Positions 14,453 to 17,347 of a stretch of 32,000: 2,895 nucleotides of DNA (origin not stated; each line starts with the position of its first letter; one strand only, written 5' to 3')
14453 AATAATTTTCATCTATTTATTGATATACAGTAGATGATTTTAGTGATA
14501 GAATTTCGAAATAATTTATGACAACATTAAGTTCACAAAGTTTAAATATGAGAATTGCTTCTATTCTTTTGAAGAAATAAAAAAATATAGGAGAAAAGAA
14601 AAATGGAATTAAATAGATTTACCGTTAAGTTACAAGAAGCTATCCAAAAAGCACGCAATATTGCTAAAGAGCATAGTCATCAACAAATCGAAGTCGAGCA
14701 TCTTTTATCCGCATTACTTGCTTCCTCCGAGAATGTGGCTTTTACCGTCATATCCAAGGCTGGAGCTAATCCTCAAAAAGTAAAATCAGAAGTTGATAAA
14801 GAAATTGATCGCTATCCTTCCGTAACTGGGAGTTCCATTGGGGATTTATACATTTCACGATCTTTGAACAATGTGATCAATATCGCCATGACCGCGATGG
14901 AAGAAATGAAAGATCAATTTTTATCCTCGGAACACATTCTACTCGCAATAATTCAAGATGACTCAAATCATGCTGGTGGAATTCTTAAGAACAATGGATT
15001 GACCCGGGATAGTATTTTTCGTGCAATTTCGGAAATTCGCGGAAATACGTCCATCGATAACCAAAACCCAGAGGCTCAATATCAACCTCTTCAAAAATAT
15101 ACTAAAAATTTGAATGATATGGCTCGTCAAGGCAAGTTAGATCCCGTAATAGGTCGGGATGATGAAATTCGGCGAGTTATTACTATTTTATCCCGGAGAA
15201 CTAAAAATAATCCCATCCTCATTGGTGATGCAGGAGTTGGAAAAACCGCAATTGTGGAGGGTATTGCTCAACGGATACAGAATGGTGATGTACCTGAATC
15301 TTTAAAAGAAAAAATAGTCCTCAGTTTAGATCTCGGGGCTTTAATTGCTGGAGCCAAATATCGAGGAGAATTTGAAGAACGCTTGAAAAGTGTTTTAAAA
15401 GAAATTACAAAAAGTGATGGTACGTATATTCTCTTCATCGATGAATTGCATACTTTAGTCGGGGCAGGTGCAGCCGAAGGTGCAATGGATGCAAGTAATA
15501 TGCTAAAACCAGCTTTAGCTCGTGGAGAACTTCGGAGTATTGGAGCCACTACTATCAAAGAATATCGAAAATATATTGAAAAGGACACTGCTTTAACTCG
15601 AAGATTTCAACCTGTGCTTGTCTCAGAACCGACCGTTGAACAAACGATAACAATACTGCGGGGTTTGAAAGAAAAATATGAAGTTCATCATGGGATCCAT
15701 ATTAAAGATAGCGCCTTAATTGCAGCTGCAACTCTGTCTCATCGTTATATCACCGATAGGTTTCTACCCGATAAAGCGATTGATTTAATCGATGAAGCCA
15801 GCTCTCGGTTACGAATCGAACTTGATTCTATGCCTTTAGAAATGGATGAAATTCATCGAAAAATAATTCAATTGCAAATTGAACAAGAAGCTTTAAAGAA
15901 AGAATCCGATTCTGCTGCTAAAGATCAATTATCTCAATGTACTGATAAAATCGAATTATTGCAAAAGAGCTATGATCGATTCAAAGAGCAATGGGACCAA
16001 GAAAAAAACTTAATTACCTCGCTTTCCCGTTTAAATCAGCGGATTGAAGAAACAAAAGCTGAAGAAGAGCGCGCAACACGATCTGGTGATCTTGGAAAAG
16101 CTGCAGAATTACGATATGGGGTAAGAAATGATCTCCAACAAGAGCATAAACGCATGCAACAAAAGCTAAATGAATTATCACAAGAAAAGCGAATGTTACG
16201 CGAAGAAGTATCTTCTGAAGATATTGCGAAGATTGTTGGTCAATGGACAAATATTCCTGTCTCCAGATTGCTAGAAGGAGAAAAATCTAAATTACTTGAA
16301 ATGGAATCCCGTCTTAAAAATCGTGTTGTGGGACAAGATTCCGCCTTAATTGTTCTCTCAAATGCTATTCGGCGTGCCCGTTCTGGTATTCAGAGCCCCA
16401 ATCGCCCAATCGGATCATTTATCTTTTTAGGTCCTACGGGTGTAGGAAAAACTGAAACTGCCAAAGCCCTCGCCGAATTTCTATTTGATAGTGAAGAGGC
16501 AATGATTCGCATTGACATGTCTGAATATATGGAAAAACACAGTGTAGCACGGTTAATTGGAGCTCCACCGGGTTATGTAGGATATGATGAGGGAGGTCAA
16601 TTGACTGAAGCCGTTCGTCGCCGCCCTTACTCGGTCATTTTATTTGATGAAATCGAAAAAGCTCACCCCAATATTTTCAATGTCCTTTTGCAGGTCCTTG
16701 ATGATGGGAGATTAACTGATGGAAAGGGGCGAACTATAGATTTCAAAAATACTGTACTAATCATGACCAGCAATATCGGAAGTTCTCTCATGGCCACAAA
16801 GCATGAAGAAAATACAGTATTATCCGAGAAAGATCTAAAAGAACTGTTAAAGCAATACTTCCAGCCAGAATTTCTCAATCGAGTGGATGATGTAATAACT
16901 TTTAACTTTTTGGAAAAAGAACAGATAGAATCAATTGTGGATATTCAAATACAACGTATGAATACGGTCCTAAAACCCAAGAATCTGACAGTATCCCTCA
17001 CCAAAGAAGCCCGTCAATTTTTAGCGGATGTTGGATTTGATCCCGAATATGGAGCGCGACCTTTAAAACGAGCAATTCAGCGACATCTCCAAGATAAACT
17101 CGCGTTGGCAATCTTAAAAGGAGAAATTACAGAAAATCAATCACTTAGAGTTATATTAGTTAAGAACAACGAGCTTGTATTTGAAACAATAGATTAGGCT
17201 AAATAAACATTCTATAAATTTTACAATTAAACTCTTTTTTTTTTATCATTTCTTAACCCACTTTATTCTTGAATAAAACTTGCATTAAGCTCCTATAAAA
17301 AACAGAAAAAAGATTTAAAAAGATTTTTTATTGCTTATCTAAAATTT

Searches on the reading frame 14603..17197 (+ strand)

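Call 6: search_protein_families(library=ncbifam, proteins=[window:14603-17197:+])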
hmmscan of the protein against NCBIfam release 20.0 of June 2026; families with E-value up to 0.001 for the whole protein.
window:14603-17197:+ (864 aa): 25 families
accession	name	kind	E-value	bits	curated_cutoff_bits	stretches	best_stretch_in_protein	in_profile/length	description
TIGR03346.1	chaperone_ClpB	equivalog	0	1308.4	1232.1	1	6-860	1-852/853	ATP-dependent chaperone ClpB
NF008118.0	PRK10865.1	equivalog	0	1089.8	1417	1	1-857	1-852/857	ATP-dependent chaperone ClpB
TIGR03345.1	VI_ClpV1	equivalog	1.7e-257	857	884.95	1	9-851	4-848/852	type VI secretion system ATPase TssH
TIGR02639.1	ClpA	equivalog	4.4e-243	808.7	993.15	2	8-424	3-432/734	ATP-dependent Clp protease ATP-binding subunit ClpA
NF033607.0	disagg_AAA_ClpG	exception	1.9e-239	797.2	1900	2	6-472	89-552/932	AAA family protein disaggregase ClpG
NF033606.1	heat_AAA_ClpK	exception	4.2e-231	769.6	1900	2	12-469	118-570/949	heat shock survival AAA family ATPase ClpK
NF008263.0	PRK11034.1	equivalog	3.9e-190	633.5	1350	2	10-453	6-459/758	ATP-dependent Clp protease ATP-binding subunit ClpA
NF003745.1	PRK05342.1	equivalog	3e-11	42.8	359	0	731-833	274-380/418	ATP-dependent Clp protease ATP-binding subunit ClpX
TIGR00382.1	clpX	equivalog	7.5e-08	31.8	370.75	0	728-831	277-384/414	ATP-dependent protease ATP-binding subunit ClpX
TIGR03499.1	FlhF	equivalog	9.2e-08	32.4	174.15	1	454-626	72-221/286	flagellar biosynthesis GTPase FlhF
NF009067.0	PRK12402.1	equivalog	2.5e-07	30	317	0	574-645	16-80/340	replication factor C small subunit 2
NF003229.0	PRK04195.1-5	equivalog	2.9e-07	29.5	280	0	575-685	19-113/413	replication factor C large subunit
NF001679.0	PRK00440.1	equivalog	8.8e-07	28.3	303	0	590-630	28-66/322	replication factor C small subunit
TIGR02928.1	TIGR02928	subfamily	1.1e-06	27.8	181.3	0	180-227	15-66/366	orc1/cdc6 family replication initiation protein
TIGR03922.1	T7SS_EccA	equivalog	4.3e-06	25.6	466.65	0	200-336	311-443/557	type VII secretion AAA-ATPase EccA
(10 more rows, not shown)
